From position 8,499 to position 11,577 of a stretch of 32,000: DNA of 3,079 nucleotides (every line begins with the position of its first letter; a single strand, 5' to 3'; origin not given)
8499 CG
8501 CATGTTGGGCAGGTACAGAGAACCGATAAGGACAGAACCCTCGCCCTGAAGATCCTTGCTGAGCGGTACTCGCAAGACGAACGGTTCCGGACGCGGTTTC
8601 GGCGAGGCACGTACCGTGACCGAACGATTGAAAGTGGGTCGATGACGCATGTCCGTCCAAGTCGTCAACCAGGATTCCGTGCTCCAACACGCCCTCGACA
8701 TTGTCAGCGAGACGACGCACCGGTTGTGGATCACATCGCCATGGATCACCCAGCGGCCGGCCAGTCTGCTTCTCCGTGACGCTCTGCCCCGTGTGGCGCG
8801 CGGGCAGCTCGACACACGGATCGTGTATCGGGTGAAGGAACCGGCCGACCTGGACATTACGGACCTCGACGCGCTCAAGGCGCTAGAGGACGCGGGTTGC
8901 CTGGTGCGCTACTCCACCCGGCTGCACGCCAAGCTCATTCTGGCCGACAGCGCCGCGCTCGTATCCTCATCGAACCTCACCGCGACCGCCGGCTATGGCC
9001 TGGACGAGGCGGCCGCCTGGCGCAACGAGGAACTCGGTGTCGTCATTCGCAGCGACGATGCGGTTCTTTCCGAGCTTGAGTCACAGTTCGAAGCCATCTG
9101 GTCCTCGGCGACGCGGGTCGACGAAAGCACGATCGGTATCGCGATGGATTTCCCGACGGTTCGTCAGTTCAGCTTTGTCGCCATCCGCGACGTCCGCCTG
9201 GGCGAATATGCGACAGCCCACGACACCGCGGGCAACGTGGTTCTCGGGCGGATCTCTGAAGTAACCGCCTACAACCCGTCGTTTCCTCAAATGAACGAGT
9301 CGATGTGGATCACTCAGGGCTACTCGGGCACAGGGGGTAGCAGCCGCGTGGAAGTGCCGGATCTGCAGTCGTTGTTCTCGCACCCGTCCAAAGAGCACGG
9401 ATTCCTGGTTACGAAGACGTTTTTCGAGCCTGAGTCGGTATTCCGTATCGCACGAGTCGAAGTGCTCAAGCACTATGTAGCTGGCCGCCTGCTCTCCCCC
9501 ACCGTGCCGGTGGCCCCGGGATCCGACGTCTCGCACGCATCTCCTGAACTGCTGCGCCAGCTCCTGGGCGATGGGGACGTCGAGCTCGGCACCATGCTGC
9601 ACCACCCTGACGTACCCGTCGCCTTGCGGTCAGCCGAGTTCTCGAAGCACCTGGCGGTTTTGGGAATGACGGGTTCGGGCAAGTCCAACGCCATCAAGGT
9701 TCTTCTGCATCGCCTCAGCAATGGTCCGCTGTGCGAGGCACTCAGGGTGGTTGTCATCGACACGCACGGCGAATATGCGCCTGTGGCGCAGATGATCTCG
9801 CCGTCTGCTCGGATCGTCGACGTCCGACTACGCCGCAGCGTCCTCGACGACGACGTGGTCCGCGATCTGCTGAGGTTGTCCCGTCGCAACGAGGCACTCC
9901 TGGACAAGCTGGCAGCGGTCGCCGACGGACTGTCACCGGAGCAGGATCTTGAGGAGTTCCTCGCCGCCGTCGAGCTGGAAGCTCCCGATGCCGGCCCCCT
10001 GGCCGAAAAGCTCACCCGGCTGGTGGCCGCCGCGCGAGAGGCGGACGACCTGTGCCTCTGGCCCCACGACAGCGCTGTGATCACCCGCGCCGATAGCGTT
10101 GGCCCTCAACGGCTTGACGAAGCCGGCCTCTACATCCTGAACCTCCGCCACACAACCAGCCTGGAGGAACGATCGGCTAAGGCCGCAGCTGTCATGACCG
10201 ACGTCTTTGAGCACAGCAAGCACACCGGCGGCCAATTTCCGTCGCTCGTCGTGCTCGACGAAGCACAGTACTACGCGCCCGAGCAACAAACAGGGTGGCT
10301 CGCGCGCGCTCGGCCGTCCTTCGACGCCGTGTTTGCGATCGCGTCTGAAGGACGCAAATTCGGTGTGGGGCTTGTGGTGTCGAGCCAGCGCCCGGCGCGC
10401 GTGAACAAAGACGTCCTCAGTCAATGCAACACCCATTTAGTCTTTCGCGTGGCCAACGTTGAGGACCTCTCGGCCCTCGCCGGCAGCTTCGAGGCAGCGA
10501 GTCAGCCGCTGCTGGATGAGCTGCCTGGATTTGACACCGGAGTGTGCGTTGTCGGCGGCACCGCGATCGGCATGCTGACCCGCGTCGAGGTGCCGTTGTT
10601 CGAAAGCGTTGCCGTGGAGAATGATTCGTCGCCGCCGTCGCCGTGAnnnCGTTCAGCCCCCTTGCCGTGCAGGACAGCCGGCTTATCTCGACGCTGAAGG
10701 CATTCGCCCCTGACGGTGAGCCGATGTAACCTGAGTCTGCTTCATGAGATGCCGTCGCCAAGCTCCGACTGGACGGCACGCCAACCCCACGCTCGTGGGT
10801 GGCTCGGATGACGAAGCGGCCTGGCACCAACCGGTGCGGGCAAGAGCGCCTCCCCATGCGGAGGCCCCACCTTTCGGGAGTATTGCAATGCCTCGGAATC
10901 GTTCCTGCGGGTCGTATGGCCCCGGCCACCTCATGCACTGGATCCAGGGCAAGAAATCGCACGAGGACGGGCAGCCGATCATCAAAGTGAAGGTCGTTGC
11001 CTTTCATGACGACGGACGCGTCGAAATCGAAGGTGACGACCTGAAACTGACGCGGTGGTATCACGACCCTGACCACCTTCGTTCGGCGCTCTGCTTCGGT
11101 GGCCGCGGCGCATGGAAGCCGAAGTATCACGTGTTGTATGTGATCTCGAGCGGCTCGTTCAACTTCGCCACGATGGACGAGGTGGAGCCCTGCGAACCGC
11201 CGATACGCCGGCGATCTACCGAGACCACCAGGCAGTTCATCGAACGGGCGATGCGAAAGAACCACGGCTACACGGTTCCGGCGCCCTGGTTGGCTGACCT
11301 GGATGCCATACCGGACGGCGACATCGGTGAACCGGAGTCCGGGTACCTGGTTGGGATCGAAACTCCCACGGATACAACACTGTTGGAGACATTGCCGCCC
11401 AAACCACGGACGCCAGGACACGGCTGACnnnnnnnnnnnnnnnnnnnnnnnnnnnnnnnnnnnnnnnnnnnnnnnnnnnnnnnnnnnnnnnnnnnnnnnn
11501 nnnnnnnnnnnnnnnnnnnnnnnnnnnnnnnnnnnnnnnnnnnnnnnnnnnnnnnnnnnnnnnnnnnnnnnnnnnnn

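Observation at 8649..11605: PLD-nuclease fused to a HerA-type ATPase, with an unrecognisable partner gene: candidate single-polypeptide HerA defence system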

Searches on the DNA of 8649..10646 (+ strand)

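Call 72: search_rna_families(sources=[L010, L011, L089, L091, L092, L093, L014], threshold=gathering, show_alignments=1)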
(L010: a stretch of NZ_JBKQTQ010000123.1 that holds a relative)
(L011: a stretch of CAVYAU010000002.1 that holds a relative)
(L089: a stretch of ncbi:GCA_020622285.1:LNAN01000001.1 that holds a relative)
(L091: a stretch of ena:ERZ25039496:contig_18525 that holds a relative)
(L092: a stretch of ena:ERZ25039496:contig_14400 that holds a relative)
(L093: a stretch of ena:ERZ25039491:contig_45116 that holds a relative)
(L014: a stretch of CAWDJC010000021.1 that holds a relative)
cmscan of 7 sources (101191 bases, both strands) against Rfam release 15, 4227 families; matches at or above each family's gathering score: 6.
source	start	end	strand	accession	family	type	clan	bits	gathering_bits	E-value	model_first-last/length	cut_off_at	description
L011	17023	17136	+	RF00634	SAM-IV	Cis-reg; riboswitch;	CL00012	84.2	38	2.2e-13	1-116/116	no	SAM (S-adenosyl methionine) riboswitch aptamer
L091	5853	5965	+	RF00634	SAM-IV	Cis-reg; riboswitch;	CL00012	77.3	38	8.4e-12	1-116/116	no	SAM (S-adenosyl methionine) riboswitch aptamer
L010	8334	8446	+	RF00634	SAM-IV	Cis-reg; riboswitch;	CL00012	76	38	1.6e-11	1-116/116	no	SAM (S-adenosyl methionine) riboswitch aptamer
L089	5812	5921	+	RF00634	SAM-IV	Cis-reg; riboswitch;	CL00012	72.5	38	9.9e-11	1-116/116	no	SAM (S-adenosyl methionine) riboswitch aptamer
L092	3676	3788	+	RF00634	SAM-IV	Cis-reg; riboswitch;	CL00012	68.7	38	7.3e-10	1-116/116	no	SAM (S-adenosyl methionine) riboswitch aptamer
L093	3678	3790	+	RF00634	SAM-IV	Cis-reg; riboswitch;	CL00012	68.7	38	7.3e-10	1-116/116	no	SAM (S-adenosyl methionine) riboswitch aptamer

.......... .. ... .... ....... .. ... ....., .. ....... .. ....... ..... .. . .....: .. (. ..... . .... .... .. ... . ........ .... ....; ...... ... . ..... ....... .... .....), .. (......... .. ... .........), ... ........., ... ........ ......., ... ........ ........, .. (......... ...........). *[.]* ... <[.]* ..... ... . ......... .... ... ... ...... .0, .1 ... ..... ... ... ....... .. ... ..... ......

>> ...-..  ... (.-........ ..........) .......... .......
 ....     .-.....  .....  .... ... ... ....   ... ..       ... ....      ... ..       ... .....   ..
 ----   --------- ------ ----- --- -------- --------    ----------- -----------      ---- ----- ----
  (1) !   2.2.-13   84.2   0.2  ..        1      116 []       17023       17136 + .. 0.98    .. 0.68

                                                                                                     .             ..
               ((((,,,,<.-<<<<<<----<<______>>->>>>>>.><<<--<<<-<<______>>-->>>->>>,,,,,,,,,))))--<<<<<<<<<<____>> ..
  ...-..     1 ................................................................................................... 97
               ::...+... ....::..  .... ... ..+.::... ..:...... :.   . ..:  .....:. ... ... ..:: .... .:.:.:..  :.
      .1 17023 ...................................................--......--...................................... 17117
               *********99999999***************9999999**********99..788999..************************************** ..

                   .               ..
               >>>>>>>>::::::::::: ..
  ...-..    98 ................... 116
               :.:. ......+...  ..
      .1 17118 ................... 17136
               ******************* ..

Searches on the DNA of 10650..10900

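Call 93: search_rna_families(source=window, start=10650, end=10900, threshold=gathering, show_alignments=1)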
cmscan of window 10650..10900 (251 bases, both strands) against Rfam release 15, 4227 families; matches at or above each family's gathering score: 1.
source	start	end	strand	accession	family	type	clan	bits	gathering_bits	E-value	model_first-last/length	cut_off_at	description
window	10740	10852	+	RF00634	SAM-IV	Cis-reg; riboswitch;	CL00012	79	38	8.3e-15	1-116/116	no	SAM (S-adenosyl methionine) riboswitch aptamer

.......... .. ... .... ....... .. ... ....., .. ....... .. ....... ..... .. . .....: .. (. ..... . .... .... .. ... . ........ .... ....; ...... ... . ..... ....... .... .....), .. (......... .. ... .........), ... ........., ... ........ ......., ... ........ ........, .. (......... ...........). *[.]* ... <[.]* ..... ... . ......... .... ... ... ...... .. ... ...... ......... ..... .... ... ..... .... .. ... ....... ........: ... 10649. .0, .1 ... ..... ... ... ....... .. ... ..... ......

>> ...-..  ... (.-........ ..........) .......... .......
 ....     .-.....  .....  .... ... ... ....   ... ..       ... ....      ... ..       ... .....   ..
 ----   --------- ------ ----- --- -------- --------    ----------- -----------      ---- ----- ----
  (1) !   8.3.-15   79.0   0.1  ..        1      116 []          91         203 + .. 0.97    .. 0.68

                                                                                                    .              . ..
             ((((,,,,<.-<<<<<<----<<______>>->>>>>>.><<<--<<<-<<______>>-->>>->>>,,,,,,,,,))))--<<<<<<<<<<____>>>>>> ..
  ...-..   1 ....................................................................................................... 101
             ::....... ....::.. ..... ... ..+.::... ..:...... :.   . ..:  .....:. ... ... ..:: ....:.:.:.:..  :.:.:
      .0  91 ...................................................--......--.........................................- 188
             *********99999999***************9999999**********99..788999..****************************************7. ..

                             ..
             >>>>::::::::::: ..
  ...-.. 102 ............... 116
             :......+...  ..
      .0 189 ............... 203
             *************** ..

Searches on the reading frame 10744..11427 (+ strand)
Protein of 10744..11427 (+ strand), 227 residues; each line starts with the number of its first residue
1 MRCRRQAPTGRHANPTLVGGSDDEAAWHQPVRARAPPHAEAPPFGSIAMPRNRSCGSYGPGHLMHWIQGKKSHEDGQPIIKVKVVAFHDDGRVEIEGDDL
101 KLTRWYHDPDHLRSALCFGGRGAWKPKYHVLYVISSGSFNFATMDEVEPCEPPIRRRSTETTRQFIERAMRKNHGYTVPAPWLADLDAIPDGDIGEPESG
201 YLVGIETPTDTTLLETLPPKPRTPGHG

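Call 3: search_protein_families(library=pfam, proteins=[window:10744-11427:+], max_evalue=0.01)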
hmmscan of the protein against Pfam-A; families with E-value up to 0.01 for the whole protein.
window:10744-11427:+ (227 aa): 0 families

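Call 4: search_protein_families(library=padloc, proteins=[window:10744-11427:+], max_evalue=0.01)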
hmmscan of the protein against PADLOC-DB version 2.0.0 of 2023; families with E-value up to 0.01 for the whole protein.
window:10744-11427:+ (227 aa): 0 families

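Call 5: search_protein_families(library=ncbifam, proteins=[window:10744-11427:+], max_evalue=0.01)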
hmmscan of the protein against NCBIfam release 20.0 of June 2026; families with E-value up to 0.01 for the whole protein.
window:10744-11427:+ (227 aa): 0 families

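Call 21: list_cluster_members(proteins=[P0001, window:10873-11427:+, window:20971-21642:+])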
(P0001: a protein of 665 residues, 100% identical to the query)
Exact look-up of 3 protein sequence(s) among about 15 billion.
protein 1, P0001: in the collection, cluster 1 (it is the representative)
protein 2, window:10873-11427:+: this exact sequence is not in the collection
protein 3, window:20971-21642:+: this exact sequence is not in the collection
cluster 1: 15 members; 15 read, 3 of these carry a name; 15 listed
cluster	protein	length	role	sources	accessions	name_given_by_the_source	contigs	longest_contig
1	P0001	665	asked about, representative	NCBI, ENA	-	-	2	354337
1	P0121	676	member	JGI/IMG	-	DNA helicase HerA-like ATPase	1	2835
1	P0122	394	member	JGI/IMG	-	uncharacterized protein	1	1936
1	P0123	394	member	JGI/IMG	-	uncharacterized protein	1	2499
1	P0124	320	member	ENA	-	-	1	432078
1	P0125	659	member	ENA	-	-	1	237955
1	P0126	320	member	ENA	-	-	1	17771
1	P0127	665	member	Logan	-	-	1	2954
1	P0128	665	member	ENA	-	-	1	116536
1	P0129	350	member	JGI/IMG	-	-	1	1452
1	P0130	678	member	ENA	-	-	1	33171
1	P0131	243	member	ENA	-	-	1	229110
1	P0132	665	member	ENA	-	-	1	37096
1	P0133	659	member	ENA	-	-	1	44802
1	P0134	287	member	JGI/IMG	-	-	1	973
